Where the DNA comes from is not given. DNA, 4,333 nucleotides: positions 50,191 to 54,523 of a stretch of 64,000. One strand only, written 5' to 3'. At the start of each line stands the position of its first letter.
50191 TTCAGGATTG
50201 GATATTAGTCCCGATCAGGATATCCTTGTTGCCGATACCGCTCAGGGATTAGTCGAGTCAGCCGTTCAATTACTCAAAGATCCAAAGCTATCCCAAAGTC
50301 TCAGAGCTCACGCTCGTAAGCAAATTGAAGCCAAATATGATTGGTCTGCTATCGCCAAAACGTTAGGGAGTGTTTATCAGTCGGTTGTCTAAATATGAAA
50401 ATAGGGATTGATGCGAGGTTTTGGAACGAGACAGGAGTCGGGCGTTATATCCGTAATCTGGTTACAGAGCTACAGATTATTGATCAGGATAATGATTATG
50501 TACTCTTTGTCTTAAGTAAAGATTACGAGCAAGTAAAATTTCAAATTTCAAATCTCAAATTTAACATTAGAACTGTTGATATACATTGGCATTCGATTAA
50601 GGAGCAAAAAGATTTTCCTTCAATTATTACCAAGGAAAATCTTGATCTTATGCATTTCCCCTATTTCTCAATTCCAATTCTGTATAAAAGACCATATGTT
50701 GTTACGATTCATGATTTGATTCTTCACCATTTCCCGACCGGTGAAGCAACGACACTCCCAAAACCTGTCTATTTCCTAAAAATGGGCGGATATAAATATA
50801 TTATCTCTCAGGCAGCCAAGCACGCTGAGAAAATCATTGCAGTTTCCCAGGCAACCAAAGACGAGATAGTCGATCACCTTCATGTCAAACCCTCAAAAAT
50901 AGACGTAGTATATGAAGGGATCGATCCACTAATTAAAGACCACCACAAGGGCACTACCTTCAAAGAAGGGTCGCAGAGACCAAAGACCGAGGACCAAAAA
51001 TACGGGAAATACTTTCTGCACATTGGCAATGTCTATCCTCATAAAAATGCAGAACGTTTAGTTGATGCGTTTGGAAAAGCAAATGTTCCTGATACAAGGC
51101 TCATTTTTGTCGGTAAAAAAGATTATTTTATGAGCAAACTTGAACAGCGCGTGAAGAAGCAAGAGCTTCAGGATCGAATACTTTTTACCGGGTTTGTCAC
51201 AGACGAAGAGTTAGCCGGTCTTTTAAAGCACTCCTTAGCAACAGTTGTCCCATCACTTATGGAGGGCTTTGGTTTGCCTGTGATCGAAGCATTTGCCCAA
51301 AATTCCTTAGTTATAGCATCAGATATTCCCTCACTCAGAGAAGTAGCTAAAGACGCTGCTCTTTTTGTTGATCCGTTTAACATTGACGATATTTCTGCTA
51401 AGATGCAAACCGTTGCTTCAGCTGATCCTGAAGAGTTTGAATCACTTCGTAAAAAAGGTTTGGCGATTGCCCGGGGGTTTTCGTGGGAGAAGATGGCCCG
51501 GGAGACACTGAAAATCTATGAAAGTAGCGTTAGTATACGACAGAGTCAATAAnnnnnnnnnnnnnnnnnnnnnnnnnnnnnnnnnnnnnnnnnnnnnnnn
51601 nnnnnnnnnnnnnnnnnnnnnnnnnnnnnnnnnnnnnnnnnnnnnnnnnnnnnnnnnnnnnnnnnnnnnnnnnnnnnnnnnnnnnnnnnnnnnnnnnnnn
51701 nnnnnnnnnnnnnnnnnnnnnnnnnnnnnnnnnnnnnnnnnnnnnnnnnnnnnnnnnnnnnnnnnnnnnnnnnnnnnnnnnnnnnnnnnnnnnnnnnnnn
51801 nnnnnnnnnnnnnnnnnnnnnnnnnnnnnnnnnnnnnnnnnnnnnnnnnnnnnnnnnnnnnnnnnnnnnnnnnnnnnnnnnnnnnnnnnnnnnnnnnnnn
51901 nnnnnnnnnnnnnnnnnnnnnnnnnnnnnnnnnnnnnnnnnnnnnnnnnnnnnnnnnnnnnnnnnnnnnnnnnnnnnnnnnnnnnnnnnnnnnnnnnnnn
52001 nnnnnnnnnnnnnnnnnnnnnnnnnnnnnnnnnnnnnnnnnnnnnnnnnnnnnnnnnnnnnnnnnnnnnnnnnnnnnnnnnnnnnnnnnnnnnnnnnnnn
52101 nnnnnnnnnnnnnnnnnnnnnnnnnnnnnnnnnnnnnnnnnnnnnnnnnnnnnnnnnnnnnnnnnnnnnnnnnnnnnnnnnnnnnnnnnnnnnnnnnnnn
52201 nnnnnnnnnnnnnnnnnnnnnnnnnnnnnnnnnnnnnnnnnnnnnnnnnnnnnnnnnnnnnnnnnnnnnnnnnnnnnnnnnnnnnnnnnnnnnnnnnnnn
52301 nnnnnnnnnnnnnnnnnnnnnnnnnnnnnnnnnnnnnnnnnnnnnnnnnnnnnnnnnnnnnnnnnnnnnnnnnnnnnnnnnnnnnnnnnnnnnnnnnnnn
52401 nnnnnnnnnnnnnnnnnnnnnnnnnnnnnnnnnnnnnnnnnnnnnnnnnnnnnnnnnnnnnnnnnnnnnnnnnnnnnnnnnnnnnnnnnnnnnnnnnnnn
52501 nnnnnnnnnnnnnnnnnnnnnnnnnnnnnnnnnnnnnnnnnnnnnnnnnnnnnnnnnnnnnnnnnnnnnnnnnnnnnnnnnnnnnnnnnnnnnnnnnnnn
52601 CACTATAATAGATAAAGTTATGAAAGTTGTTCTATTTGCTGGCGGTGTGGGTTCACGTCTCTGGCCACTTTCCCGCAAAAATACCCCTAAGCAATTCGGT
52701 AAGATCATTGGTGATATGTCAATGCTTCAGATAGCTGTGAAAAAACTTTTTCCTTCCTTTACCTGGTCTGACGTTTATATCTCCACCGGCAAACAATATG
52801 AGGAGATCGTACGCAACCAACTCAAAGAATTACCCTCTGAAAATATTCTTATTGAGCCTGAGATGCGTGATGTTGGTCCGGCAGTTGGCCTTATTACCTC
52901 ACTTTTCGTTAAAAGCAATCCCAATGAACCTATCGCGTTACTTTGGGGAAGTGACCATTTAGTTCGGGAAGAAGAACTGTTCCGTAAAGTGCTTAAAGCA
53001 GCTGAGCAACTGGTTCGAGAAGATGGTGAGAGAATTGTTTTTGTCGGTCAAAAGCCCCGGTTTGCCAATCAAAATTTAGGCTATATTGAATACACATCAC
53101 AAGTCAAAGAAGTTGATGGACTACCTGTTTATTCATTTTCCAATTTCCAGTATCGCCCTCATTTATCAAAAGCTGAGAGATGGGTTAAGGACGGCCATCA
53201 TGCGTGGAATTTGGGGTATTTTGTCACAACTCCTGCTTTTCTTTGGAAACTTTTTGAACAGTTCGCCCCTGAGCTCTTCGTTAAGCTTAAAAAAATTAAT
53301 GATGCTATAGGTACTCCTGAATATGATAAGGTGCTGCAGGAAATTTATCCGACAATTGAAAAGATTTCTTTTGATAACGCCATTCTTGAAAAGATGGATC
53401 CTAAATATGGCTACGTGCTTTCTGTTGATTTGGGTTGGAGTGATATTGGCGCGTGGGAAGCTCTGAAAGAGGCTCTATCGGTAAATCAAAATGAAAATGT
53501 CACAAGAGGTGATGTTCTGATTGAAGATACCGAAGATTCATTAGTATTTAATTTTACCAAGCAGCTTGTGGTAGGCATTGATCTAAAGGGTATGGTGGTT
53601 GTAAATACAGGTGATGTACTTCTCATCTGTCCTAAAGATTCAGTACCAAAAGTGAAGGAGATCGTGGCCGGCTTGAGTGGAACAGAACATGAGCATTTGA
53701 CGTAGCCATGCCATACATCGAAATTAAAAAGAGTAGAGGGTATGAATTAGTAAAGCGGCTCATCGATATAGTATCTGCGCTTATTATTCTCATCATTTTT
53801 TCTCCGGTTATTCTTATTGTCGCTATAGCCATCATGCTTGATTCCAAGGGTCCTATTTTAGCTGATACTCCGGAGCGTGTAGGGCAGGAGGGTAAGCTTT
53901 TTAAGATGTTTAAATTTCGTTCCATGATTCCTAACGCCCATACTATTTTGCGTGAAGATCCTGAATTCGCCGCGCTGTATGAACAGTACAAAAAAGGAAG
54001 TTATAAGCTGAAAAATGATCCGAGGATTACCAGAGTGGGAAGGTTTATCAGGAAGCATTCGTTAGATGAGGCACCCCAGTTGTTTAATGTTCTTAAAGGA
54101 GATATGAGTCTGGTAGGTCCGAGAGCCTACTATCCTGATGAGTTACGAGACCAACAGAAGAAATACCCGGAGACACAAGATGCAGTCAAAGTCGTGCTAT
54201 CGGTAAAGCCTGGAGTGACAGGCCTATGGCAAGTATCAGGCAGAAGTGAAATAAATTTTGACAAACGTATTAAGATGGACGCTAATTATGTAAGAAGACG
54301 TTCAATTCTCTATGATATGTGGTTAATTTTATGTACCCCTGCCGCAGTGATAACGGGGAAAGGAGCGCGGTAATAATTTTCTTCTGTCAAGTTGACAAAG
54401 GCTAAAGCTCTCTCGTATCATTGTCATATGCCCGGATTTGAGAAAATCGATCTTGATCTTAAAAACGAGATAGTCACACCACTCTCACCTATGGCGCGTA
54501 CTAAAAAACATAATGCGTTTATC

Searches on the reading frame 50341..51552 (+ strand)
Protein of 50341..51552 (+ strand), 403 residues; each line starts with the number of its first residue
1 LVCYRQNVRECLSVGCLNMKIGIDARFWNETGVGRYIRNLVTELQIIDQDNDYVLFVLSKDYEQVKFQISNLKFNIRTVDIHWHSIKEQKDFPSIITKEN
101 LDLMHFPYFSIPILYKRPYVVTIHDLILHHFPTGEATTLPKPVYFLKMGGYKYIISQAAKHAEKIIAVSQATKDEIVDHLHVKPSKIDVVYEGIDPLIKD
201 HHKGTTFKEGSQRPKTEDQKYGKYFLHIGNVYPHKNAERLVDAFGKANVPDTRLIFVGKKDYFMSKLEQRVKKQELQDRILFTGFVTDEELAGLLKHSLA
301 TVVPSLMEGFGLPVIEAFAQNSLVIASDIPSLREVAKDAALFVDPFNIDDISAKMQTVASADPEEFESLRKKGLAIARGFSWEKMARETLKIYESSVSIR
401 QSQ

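Call 9: search_protein_families(library=pfam, proteins=[window:50341-51552:+], max_evalue=0.0001)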
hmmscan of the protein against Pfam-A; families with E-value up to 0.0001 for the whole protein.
window:50341-51552:+ (403 aa): 5 families
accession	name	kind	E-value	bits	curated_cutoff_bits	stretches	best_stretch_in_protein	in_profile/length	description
PF00534.26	Glycos_transf_1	-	5.8e-30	104.5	26.4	1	212-367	5-163/172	Glycosyl transferases group 1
PF13692.12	Glyco_trans_1_4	-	3.3e-22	79.7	27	1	223-358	2-139/142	Glycosyl transferases group 1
PF13439.12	Glyco_transf_4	-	9.5e-16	58.7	28.5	1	32-196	3-168/170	Glycosyltransferase Family 4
PF20706.3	GT4-conflict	-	2.1e-05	24.1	26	1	159-320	144-304/385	Family 4 Glycosyltransferase in conflict systems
PF13579.12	Glyco_trans_4_4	-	3.5e-05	24.6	29.7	1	31-191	1-156/158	Glycosyl transferase 4-like domain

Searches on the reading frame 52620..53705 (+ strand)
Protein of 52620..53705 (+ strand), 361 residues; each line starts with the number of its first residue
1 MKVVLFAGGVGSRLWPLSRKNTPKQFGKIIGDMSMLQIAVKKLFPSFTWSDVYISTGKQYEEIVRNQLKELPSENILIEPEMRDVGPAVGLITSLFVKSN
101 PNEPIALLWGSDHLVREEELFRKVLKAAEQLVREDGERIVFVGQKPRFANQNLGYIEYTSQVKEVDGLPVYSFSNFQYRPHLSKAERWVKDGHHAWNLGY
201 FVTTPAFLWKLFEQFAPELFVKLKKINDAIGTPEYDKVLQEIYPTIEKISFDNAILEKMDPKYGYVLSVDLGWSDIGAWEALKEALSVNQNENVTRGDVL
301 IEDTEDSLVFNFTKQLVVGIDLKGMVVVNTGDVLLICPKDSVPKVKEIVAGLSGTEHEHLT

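Call 9: search_protein_families(library=pfam, proteins=[window:52620-53705:+], max_evalue=0.0001)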
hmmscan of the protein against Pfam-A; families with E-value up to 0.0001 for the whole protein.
window:52620-53705:+ (361 aa): 2 families
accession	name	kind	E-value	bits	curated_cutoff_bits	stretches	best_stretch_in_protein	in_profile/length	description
PF00483.29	NTP_transferase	-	1.8e-22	80.6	21.2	1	2-286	1-239/245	Nucleotidyl transferase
PF22640.1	ManC_GMP_beta-helix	-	8e-09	35.7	27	1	303-351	7-54/55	MannoseP isomerase/GMP-like beta-helix domain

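Call 53: search_protein_families(library=ncbifam, proteins=[window:52620-53705:+], max_evalue=1e-10)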
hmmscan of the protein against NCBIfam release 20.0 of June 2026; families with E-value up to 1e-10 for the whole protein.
window:52620-53705:+ (361 aa): 2 families
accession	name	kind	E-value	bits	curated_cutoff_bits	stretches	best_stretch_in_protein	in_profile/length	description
TIGR01479.1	GMP_PMI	equivalog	3.4e-67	227.2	372.95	1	3-356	3-349/467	mannose-1-phosphate guanylyltransferase/mannose-6-phosphate isomerase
NF012004.0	PRK15460.1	equivalog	9.2e-52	176.3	859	1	4-359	9-363/478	mannose-1-phosphate guanyltransferase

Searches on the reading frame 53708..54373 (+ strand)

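Call 9: search_protein_families(library=pfam, proteins=[window:53708-54373:+], max_evalue=0.0001)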
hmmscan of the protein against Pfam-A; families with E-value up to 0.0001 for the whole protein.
window:53708-54373:+ (221 aa): 1 family
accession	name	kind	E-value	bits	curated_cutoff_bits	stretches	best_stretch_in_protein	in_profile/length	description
PF02397.22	Bac_transf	-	4.9e-61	205.8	27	1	16-215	1-178/179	Bacterial sugar transferase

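Call 53: search_protein_families(library=ncbifam, proteins=[window:53708-54373:+], max_evalue=1e-10)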
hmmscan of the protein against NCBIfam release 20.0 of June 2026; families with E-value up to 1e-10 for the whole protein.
window:53708-54373:+ (221 aa): 10 families
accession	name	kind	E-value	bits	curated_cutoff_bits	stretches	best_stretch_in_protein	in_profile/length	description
TIGR03025.1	EPS_sugtrans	subfamily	2.6e-76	257.6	295.55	1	9-221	251-445/445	exopolysaccharide biosynthesis polyprenyl glycosylphosphotransferase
TIGR03022.1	WbaP_sugtrans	subfamily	6.7e-74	249.8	403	1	11-221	254-456/456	undecaprenyl-phosphate galactose phosphotransferase WbaP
NF052601.1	undeca_RfbP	equivalog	2.4e-64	217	330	1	9-216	38-237/244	undecaprenyl-phosphate galactose phosphotransferase family protein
TIGR03023.1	WcaJ_sugtrans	equivalog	2.7e-62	211.5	410.75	1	7-220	251-452/453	undecaprenyl-phosphate glucose phosphotransferase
NF041877.1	EPS_EpsZ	equivalog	4.4e-60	203.6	800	1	15-220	265-458/459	exopolysaccharide biosynthesis polyisoprenyl-phosphate hexose-1-phosphate transferase EpsZ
NF011751.0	PRK15204.1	equivalog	5.2e-52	177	907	1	10-220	274-475/476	undecaprenyl-phosphate galactose phosphotransferase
TIGR03013.1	EpsB_2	subfamily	1e-43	150.1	393.35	1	13-221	252-443/443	TIGR03013 family XrtA/PEP-CTERM system glycosyltransferase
NF007518.0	PRK10124.1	equivalog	8.4e-37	127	684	1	13-210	271-453/464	undecaprenyl-phosphate glucose phosphotransferase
NF050817.1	PolSacchBiosHfsE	equivalog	2.2e-33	115.7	750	1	10-211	266-456/467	polysaccharide biosynthesis protein HfsE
NF045514.1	glycotran_HepC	equivalog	2.8e-29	102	140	1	8-140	109-211/220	heterocyst development glycosyltransferase HepC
